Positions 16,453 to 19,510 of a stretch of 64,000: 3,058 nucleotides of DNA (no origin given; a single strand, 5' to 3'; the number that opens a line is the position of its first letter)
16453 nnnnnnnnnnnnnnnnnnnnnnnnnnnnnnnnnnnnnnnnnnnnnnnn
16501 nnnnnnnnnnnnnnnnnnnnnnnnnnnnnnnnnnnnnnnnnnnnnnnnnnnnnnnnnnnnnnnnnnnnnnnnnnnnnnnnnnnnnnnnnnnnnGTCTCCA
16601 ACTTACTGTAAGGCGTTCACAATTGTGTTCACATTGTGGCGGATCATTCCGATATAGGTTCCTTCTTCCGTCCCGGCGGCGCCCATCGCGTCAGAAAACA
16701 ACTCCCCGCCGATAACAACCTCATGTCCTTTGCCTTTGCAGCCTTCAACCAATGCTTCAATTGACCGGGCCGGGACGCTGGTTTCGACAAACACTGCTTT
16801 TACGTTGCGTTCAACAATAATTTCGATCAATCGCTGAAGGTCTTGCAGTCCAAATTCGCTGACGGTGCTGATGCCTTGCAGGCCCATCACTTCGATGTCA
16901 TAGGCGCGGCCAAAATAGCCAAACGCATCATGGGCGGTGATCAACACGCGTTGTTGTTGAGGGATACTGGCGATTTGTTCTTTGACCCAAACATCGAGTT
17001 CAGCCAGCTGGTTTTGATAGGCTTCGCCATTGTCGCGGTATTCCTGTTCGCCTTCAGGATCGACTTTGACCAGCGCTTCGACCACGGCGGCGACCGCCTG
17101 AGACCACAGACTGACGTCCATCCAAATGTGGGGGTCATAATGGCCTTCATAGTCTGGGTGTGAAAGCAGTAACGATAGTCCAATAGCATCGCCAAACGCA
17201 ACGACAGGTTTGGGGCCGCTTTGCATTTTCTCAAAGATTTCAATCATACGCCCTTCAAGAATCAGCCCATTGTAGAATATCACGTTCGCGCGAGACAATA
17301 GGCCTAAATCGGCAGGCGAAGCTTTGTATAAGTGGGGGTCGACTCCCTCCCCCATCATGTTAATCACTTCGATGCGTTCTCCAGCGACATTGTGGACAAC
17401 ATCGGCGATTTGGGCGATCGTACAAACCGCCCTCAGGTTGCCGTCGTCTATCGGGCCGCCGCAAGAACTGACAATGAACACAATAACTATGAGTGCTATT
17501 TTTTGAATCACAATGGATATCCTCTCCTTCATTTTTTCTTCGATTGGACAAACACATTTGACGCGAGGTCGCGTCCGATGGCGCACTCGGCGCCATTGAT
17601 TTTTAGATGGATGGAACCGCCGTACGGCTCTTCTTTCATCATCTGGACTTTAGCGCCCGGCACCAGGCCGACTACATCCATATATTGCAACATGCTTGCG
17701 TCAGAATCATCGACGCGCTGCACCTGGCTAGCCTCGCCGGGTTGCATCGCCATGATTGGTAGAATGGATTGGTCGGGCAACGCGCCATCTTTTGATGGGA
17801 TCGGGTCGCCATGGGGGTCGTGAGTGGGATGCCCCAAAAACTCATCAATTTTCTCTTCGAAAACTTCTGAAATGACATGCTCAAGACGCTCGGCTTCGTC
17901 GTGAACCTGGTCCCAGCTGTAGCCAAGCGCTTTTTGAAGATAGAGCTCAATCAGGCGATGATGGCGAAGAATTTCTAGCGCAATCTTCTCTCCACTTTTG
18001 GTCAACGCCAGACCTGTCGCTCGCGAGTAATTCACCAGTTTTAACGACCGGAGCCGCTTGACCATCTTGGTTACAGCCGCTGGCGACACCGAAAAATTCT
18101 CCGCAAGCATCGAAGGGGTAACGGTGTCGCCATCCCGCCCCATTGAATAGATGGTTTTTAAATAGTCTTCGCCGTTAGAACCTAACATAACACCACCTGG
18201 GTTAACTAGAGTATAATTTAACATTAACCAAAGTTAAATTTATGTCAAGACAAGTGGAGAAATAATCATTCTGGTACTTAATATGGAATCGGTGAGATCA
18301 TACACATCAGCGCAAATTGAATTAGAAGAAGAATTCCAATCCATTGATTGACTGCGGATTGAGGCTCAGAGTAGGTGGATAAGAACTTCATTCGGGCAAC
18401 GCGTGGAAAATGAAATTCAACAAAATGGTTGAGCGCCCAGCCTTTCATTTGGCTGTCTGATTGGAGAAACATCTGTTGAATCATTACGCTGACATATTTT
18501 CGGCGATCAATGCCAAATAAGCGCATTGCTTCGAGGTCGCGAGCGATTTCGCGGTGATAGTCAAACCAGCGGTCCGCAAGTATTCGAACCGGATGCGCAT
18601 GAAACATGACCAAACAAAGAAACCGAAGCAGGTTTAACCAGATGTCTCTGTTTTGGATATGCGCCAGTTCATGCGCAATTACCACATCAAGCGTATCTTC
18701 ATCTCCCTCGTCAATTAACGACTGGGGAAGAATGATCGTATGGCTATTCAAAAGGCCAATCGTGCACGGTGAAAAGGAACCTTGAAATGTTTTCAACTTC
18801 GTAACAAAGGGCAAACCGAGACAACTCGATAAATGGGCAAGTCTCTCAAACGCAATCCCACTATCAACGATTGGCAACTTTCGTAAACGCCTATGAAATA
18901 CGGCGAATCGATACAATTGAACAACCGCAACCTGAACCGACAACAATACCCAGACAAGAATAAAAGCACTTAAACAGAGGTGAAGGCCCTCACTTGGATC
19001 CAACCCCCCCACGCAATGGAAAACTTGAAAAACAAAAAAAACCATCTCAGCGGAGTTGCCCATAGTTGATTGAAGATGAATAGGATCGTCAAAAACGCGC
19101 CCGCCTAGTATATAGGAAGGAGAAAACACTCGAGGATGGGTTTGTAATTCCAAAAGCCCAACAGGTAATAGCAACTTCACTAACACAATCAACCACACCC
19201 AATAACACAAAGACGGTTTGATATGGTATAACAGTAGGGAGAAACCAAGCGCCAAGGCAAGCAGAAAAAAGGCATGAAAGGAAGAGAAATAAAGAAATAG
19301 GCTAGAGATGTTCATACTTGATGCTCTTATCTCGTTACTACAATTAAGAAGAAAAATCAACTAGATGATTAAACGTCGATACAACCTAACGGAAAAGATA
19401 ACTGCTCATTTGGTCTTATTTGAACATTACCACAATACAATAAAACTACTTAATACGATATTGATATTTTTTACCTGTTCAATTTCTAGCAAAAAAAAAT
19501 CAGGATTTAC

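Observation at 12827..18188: Metal-uptake operon in which both ABC permeases are fused to DtxR-like repressor domains, alongside a stand-alone MntR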

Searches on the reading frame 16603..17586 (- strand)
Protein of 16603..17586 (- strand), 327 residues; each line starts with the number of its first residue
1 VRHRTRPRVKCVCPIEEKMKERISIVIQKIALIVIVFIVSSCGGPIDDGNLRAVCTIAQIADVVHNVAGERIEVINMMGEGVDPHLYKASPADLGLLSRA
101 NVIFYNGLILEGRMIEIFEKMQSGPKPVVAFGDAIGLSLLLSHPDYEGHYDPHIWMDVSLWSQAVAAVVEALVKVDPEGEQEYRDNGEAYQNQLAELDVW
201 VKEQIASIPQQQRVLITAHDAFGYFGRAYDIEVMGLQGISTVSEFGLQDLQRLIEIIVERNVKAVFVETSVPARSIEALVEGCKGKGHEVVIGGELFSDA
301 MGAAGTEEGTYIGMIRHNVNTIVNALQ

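Call 3: search_protein_families(library=pfam, proteins=[window:16603-17586:-], max_evalue=0.01)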
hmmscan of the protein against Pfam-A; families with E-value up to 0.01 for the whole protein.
window:16603-17586:- (327 aa): 1 family
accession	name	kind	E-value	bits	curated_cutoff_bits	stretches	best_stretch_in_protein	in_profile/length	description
PF01297.22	ZnuA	-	3.6e-79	266.4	29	1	54-325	2-263/263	Zinc-uptake complex component A periplasmic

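Call 4: search_protein_families(library=ncbifam, proteins=[window:16603-17586:-], max_evalue=0.01)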
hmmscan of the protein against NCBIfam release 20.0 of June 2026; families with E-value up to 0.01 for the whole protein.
window:16603-17586:- (327 aa): 8 families
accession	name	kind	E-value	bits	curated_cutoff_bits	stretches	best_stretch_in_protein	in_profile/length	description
NF040870.1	AztC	equivalog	1e-63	215.4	350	1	54-326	2-277/277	zinc ABC transporter substrate-binding protein AztC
NF053842.1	MnTportMntCDein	equivalog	7.9e-50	169.6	400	1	51-325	6-281/281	manganese ABC transporter substrate-binding protein MntC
NF053703.1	Mn_SBP_EfaA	exception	2.3e-48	164.9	485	1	32-326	10-309/310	Mn/Fe ABC transporter substrate-binding lipoprotein EfaA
NF047355.1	ABC_bind_Mn_Staph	exception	1.6e-45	155.7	500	1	31-326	7-308/309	manganese ABC transporter substrate-binding lipoprotein MntC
TIGR03772.1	anch_rpt_subst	equivalog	1.5e-43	149.2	350.45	2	147-326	313-485/486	anchored repeat ABC transporter, substrate-binding protein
NF040928.1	ABC_lipo_SloC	subfamily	2.5e-42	145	525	1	32-326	5-302/304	metal ABC transporter substrate-binding lipoprotein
NF033605.1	Zn_bnd_ABC_AdcA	exception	6.5e-19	68.3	700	1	20-326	2-322/517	zinc ABC transporter substrate-binding lipoprotein AdcA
NF007091.2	PRK09545.1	equivalog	1.3e-17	64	268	1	145-284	144-281/318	zinc ABC transporter substrate-binding protein ZnuA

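Call 59: search_solved_structures(query=window:16603-17532:-, max_evalue=1e-10, show_alignments=3)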
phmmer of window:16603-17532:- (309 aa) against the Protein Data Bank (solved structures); distinct sequences matched with E-value up to 1e-10: 51.
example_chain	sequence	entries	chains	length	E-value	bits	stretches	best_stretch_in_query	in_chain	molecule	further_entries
1toa_A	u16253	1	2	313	2.4e-84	286.5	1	29-308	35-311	PROTEIN (PERIPLASMIC BINDING PROTEIN TROA)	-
1k0f_A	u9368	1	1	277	1.1e-83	284.3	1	35-308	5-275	Periplasmic zinc-binding protein troA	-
3mfq_A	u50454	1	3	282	9.2e-53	182.8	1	34-307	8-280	High-affinity zinc uptake system protein znuA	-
8svc_A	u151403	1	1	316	6.7e-43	150.4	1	33-308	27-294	Metal ABC transporter substrate-binding protein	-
5hx7_A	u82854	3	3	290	1.3e-41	146.2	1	29-306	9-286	Manganese-binding lipoprotein MntA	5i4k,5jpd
5kzj_A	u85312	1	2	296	2.3e-37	132.3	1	33-308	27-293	Periplasmic solute binding protein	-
4k3v_A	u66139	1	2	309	4e-35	124.9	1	14-306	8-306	ABC superfamily ATP binding cassette transporter, binding protein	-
4utp_A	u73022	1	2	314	9.2e-35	123.7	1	8-307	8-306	MANGANESE ABC TRANSPORTER SUBSTRATE-BINDING LIPOPROTEIN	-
5w56_A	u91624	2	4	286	2.7e-34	122.2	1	34-308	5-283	Periplasmic solute binding protein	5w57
4uto_A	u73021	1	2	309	4.3e-34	121.5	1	8-307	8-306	MANGANESE ABC TRANSPORTER SUBSTRATE-BINDING LIPOPROTEIN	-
5hdq_A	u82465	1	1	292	4.9e-34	121.3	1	29-306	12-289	ABC transporter substrate-binding protein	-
4nno_A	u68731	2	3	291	5e-34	121.3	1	29-306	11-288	Lipoprotein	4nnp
1psz_A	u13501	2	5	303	1.4e-33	119.8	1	32-307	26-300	PROTEIN (SURFACE ANTIGEN PSAA) | MANGANESE ABC TRANSPORTER SUBSTRATE-BINDING LIPOPROTEIN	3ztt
3zk7_A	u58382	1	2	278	2.8e-33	118.8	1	33-307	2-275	MANGANESE ABC TRANSPORTER SUBSTRATE-BINDING LIPOPROTEIN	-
3zk8_A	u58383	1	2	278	2.8e-33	118.8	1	33-307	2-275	MANGANESE ABC TRANSPORTER SUBSTRATE-BINDING LIPOPROTEIN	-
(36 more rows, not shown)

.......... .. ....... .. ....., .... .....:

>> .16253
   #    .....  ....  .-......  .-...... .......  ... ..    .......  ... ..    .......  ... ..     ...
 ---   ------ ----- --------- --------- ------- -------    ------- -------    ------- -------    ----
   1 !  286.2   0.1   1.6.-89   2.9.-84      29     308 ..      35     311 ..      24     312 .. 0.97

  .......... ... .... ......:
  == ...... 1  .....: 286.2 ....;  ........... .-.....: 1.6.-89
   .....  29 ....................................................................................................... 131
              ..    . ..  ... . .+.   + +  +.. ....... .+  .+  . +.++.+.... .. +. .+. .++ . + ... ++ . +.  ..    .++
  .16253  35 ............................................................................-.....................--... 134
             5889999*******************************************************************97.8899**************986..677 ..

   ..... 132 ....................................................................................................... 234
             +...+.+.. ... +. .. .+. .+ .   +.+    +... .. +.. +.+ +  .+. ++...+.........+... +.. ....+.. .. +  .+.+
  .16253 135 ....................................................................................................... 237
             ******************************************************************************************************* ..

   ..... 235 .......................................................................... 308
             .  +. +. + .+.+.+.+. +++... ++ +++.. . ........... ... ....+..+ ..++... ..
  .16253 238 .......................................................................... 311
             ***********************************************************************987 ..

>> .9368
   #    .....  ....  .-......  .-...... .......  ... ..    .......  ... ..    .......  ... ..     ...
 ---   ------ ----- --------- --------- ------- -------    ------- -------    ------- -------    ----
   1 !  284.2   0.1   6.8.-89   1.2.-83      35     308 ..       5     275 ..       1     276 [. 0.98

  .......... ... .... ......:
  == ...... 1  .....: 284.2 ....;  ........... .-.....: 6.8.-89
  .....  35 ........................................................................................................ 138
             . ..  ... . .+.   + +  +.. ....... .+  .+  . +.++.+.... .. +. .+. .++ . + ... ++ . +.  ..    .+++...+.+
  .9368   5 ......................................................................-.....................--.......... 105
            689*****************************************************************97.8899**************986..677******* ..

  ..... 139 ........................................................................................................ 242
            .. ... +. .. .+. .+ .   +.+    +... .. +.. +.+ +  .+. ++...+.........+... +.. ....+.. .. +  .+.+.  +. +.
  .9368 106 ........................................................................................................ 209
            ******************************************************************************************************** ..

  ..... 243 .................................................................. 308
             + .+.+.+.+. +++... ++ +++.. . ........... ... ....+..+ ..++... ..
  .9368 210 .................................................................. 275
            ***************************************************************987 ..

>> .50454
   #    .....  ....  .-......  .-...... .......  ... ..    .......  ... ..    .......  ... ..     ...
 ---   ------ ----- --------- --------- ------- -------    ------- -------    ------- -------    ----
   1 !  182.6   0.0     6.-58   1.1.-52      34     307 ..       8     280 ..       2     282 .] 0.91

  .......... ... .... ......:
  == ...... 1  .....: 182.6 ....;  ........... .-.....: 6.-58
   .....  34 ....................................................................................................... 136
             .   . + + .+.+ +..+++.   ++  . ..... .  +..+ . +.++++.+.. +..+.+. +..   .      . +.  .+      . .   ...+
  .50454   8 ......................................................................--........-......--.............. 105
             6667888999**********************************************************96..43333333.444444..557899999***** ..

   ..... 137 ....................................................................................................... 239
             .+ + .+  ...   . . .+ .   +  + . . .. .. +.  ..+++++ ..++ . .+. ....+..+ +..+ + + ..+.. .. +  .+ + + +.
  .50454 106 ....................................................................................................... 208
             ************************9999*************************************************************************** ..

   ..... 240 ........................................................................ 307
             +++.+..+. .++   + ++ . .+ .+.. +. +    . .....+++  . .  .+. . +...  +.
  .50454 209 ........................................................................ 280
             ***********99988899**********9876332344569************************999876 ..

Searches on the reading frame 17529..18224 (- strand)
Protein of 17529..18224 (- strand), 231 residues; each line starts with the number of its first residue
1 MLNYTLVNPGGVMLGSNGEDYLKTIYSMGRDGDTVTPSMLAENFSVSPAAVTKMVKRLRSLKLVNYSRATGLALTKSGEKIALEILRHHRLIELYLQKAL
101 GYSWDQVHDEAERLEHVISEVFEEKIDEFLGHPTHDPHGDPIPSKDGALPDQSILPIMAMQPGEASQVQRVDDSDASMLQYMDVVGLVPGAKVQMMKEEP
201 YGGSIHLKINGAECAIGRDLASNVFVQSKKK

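Call 3: search_protein_families(library=pfam, proteins=[window:17529-18224:-], max_evalue=0.01)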
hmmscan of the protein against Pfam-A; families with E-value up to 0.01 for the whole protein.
window:17529-18224:- (231 aa): 6 families
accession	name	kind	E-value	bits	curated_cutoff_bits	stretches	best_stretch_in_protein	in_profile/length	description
PF02742.21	Fe_dep_repr_C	-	6.9e-32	109.7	27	1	75-143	1-69/70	Iron dependent repressor, metal binding and dimerisation domain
PF04023.20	FeoA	-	7.2e-16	58.5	23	1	159-227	5-73/74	FeoA domain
PF01325.25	Fe_dep_repress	-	5.5e-15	55.8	26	1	13-72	1-60/60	Iron dependent repressor, N-terminal DNA binding domain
PF02082.26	Rrf2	-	0.0015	19.2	30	1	29-83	18-74/132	Iron-dependent Transcriptional regulator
PF12802.13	MarR_2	-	0.0026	18.3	27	1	29-64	15-50/61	MarR family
PF01047.28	MarR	-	0.0064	16.8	24.6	0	34-59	17-42/59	MarR family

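Call 4: search_protein_families(library=ncbifam, proteins=[window:17529-18224:-], max_evalue=0.01)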
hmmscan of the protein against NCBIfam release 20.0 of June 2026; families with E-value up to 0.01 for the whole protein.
window:17529-18224:- (231 aa): 5 families
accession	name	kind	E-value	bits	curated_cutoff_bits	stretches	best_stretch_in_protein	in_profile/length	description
NF047407.1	TransRegMntRTherm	equivalog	4.2e-65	219.6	350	1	15-227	7-224/227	manganese-dependent transcriptional regulator MntR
NF053665.1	TransRegDtxRActin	equivalog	4.2e-29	101.7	290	1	18-227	8-231/233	iron-dependent transcriptional repressor DtxR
NF003025.0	PRK03902.1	equivalog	9.6e-17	61.3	138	1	16-128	4-115/142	transcriptional regulator MntR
NF008273.0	PRK11050.1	equivalog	2.9e-15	56.2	153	1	19-130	39-149/156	manganese-binding transcriptional regulator MntR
NF038251.1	AdcR_fam_Zn_TF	equivalog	6.9e-07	29.6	175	1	33-97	48-119/143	zinc-dependent MarR family transcriptional regulator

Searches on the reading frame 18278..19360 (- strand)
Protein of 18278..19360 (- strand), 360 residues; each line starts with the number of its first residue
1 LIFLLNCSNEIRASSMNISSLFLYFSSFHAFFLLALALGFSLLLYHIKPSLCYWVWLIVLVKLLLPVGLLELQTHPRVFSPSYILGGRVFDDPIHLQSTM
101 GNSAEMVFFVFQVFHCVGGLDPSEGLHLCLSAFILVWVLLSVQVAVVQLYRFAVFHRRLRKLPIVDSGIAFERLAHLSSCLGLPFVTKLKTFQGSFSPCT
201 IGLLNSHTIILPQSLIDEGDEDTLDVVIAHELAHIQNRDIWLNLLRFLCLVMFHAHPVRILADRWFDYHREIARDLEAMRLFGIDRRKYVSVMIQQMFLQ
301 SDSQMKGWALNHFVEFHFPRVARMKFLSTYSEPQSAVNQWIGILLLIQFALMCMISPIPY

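Call 55: search_protein_families(library=pfam, proteins=[window:18278-19360:-], max_evalue=0.001)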
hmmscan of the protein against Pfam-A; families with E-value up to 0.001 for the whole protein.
window:18278-19360:- (360 aa): 2 families
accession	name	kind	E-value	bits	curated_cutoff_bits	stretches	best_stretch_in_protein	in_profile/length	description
PF05569.17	Peptidase_M56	-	1.8e-18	67.2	31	1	47-305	28-275/296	BlaR1 peptidase M56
PF01435.24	Peptidase_M48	-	5.3e-07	30.1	20.3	1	201-253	41-99/186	Peptidase family M48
